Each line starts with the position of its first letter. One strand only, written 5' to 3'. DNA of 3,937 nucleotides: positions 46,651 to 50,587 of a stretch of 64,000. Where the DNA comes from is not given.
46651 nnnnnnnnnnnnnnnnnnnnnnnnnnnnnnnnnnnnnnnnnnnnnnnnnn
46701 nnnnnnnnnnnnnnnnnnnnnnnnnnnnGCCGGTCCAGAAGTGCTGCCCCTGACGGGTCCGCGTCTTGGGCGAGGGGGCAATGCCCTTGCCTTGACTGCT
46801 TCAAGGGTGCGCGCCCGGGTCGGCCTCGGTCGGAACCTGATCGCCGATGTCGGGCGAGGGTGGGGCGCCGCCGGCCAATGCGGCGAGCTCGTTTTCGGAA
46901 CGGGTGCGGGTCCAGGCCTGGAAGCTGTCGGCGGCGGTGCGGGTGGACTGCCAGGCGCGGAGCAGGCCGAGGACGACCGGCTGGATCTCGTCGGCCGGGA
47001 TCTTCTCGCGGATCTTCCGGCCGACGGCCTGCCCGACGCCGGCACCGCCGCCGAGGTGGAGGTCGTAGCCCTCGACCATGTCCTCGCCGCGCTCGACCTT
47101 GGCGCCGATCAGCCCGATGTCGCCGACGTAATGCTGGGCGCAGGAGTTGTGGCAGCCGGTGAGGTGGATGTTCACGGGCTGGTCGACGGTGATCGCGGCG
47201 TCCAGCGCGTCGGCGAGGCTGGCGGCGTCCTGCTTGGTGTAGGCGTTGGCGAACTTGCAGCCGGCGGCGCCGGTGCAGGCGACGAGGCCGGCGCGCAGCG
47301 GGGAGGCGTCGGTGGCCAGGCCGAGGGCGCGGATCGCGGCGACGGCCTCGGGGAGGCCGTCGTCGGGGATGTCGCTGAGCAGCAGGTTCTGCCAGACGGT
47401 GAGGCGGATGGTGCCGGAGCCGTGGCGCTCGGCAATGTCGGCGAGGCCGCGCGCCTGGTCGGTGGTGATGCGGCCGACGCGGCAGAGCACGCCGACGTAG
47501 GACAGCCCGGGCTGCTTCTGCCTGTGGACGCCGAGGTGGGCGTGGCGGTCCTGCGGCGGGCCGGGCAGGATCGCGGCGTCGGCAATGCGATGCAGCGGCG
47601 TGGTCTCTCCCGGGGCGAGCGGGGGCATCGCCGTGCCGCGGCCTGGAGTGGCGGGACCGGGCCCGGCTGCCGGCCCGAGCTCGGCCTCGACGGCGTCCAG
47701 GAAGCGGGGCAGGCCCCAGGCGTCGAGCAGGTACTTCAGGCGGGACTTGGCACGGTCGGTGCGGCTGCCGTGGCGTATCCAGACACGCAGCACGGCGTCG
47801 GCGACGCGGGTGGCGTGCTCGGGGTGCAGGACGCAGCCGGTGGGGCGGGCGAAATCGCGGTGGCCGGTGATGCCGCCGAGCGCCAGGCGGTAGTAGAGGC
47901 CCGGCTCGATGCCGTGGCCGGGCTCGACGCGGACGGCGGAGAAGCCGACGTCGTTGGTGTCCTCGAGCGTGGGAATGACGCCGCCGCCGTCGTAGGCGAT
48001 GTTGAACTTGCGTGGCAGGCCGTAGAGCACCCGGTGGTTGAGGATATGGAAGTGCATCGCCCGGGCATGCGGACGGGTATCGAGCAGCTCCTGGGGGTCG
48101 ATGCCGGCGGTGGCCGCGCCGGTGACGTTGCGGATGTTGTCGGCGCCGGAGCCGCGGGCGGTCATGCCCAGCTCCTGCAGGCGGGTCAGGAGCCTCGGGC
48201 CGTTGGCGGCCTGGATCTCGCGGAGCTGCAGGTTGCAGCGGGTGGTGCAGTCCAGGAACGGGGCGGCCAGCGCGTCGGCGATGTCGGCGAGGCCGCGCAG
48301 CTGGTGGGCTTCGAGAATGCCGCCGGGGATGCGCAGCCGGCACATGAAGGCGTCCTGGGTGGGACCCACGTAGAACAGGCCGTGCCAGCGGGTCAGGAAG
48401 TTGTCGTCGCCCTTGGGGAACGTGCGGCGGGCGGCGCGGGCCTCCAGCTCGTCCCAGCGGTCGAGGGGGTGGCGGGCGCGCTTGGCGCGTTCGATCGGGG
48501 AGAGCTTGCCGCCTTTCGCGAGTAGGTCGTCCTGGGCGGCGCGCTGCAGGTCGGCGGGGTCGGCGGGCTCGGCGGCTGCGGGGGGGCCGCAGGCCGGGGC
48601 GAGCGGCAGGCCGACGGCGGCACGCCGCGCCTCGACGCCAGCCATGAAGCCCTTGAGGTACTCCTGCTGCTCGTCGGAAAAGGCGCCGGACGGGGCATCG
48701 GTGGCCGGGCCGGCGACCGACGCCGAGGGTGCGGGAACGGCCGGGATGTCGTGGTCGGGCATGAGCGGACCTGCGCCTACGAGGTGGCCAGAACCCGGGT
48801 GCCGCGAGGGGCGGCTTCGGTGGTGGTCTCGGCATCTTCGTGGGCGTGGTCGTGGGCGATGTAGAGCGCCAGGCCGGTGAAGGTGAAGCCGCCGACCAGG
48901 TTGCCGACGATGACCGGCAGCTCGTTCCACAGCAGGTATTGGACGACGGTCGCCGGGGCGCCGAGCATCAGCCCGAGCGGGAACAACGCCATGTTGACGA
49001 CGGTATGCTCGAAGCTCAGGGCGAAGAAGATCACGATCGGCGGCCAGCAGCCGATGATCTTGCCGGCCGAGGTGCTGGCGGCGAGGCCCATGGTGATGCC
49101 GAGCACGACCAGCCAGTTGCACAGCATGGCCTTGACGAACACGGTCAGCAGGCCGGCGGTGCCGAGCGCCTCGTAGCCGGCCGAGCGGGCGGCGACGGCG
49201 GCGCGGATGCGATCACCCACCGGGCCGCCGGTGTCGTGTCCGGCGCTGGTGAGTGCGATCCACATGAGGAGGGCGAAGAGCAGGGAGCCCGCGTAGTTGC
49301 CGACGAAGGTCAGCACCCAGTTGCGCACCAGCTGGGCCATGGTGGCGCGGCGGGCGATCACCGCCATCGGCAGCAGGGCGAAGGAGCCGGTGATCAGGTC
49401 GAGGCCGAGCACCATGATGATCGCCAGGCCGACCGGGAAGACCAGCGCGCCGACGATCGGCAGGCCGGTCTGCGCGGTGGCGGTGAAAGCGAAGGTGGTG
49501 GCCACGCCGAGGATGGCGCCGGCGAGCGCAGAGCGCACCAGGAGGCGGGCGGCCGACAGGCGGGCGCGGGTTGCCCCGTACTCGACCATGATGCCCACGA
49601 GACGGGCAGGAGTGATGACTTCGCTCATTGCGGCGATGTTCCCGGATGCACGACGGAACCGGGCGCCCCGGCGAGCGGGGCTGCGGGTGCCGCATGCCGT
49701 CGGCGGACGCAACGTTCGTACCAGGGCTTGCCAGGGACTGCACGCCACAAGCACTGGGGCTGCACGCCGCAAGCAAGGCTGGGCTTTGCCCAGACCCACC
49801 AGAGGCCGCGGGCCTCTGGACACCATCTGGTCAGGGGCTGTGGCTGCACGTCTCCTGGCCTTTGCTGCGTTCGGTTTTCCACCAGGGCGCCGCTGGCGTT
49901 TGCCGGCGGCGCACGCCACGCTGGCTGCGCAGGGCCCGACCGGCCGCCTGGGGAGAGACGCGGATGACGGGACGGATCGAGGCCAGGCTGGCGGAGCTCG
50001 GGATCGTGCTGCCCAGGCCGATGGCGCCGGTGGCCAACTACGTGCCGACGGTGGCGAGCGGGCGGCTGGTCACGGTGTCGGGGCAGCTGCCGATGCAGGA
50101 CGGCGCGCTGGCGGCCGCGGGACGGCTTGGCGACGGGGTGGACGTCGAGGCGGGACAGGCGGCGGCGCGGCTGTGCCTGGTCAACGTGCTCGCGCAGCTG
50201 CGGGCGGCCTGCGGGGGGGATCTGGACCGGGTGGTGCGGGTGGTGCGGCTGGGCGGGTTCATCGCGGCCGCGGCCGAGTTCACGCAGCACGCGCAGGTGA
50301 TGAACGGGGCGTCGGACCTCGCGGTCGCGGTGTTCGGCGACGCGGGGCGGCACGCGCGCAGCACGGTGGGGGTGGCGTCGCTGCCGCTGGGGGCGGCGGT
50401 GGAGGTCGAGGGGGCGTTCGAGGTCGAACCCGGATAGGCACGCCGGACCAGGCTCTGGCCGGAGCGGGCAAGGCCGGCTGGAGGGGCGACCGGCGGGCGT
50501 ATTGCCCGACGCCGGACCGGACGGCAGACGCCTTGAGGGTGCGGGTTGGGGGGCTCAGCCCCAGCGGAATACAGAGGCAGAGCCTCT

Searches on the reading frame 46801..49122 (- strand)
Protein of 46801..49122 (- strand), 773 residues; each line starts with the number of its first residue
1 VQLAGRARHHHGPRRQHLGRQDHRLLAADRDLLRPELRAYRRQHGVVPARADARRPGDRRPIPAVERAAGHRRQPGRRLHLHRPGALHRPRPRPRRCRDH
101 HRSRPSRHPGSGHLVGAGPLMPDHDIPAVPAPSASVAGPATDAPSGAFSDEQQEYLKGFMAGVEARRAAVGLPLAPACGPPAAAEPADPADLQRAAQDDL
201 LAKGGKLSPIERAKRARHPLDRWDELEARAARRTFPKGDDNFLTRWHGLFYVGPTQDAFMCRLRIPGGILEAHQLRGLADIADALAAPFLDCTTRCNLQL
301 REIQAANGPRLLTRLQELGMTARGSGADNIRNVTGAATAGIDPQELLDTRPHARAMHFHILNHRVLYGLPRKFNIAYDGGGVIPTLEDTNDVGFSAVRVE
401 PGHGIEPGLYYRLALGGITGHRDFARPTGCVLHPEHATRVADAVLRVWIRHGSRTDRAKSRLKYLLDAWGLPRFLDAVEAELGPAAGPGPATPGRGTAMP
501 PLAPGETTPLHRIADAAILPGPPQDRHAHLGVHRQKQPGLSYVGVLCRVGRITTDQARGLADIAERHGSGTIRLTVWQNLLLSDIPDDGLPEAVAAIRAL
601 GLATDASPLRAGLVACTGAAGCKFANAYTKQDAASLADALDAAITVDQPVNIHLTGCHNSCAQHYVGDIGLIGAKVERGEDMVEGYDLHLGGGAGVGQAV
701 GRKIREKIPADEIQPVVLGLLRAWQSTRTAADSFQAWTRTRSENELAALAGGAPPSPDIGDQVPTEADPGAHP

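Call 67: search_protein_families(library=pfam, proteins=[window:46801-49122:-], max_evalue=0.00001)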
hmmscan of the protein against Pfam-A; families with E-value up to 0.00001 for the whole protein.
window:46801-49122:- (773 aa): 2 families
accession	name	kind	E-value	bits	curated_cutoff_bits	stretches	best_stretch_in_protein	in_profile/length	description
PF01077.27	NIR_SIR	-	8.1e-41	139.5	27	2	327-483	2-155/158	Nitrite and sulphite reductase 4Fe-4S domain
PF03460.22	NIR_SIR_ferr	-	2.6e-38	130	24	2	533-599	1-68/69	Nitrite/Sulfite reductase ferredoxin-like half domain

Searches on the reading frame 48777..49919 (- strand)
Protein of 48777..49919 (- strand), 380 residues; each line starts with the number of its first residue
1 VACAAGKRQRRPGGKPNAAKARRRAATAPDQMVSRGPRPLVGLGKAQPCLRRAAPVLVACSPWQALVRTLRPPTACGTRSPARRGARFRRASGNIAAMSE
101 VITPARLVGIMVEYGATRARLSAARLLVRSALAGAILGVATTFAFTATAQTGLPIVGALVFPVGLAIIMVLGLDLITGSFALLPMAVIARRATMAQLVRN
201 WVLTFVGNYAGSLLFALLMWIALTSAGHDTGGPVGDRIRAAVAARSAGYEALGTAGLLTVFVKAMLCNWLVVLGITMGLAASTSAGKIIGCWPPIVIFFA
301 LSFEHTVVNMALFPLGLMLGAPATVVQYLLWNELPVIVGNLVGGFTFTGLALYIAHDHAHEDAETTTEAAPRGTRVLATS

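Call 67: search_protein_families(library=pfam, proteins=[window:48777-49919:-], max_evalue=0.00001)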
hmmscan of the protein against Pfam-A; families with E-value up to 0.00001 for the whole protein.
window:48777-49919:- (380 aa): 1 family
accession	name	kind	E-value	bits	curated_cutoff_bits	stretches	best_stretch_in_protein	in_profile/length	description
PF01226.23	Form_Nir_trans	-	1.3e-58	198.7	34.6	1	110-353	5-239/240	Formate/nitrite transporter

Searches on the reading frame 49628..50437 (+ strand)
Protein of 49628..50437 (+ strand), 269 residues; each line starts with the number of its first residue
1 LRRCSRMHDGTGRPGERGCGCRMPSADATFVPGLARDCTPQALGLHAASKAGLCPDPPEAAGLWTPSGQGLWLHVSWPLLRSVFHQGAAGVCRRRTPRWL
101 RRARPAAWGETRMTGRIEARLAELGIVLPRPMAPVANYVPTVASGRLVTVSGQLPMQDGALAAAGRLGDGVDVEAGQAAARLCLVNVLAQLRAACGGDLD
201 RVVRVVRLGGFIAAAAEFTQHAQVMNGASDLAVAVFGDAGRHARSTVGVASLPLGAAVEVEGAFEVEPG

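Call 67: search_protein_families(library=pfam, proteins=[window:49628-50437:+], max_evalue=0.00001)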
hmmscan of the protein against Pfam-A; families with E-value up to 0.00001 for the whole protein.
window:49628-50437:+ (269 aa): 2 families
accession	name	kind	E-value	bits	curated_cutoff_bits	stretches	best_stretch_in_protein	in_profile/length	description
PF14588.11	YjgF_endoribonc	-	2.1e-24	86.5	35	1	118-255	1-137/148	YjgF/chorismate_mutase-like, putative endoribonuclease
PF01042.26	Ribonuc_L-PSP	-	1.9e-16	60.6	27.3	1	133-262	6-117/121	Endoribonuclease L-PSP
